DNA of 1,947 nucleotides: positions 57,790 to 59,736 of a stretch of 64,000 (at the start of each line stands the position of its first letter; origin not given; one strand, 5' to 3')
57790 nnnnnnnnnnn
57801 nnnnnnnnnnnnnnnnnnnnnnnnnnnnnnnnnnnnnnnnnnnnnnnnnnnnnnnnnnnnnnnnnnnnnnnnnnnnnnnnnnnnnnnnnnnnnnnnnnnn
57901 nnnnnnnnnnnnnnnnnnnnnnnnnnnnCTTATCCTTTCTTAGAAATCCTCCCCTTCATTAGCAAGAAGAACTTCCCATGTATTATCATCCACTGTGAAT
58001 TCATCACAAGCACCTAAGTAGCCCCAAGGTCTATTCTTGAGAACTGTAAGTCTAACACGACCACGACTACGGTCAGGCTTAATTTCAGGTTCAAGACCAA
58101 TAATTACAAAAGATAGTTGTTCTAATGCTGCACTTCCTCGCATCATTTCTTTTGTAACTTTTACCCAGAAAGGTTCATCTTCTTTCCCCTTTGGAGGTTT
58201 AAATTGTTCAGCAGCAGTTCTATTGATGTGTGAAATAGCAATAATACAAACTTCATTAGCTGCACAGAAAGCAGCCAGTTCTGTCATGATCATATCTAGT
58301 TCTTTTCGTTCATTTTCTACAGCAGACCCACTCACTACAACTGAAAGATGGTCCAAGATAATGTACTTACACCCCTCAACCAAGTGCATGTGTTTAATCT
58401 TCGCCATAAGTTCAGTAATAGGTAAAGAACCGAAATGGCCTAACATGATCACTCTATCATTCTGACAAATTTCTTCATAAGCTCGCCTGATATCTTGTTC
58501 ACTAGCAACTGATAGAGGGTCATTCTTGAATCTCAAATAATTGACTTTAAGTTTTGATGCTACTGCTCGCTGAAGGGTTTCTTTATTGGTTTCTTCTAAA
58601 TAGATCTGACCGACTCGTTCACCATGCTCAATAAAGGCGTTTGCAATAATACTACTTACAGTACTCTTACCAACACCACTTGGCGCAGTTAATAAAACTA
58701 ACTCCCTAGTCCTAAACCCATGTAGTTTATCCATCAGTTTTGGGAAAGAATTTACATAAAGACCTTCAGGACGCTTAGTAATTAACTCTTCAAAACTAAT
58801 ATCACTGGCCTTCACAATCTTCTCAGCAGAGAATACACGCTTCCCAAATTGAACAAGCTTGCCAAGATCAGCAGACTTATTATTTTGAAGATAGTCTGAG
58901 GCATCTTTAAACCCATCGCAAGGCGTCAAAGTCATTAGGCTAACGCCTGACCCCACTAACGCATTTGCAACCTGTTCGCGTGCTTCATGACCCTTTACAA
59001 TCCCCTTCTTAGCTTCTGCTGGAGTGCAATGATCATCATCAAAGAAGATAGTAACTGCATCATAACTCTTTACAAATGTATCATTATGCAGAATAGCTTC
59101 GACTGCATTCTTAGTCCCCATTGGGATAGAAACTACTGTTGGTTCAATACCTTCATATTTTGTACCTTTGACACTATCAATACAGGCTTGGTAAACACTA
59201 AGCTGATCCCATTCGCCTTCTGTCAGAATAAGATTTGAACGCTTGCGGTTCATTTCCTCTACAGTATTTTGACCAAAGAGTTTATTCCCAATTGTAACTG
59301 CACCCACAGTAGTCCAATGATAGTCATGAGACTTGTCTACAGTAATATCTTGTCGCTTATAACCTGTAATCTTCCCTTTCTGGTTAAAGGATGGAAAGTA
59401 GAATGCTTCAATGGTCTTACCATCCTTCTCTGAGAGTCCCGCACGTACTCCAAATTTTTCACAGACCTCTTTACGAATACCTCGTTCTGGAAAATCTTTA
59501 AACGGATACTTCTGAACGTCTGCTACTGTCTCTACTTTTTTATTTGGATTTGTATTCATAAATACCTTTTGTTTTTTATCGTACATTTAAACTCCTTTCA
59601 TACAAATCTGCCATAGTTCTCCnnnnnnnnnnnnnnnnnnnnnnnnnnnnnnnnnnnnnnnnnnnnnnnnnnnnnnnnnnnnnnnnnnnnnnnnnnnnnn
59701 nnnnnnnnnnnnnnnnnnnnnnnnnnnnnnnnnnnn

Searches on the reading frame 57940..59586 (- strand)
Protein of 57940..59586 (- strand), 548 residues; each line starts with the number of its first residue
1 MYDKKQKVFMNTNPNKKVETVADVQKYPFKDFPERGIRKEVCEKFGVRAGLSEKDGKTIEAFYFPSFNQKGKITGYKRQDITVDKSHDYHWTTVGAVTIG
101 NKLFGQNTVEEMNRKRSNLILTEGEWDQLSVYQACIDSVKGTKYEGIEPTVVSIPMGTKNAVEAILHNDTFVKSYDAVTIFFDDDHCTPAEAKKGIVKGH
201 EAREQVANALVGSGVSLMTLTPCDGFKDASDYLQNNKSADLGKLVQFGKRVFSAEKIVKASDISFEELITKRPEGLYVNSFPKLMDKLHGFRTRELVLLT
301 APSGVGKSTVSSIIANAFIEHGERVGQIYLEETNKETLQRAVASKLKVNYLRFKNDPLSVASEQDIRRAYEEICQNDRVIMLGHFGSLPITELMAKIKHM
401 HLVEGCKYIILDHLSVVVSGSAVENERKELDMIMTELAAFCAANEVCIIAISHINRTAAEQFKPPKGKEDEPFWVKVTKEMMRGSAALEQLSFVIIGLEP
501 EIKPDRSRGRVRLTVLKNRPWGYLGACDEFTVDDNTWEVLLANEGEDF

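Call 95: find_encoding_contigs(protein=window:57940-59586:-, flank=10000, max_places=1)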
Protein window:57940-59586:- (548 aa): 2 contigs read that carry it; 1 place shown.
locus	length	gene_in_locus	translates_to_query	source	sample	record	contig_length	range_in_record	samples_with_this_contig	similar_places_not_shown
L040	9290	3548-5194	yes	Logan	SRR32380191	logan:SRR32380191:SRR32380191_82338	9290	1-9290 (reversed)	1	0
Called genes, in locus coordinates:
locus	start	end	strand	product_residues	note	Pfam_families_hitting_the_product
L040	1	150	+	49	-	?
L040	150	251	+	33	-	-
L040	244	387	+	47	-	-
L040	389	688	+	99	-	-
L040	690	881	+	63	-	-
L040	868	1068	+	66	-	-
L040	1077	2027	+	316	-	-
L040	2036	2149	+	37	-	-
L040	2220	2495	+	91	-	-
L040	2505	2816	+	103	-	-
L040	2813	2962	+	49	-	-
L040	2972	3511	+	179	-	PF12694:cpYpsA (faint)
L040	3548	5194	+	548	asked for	PF13481:AAA_25, PF03796:DnaB_C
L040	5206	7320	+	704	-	PF00476:DNA_pol_A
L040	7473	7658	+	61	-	-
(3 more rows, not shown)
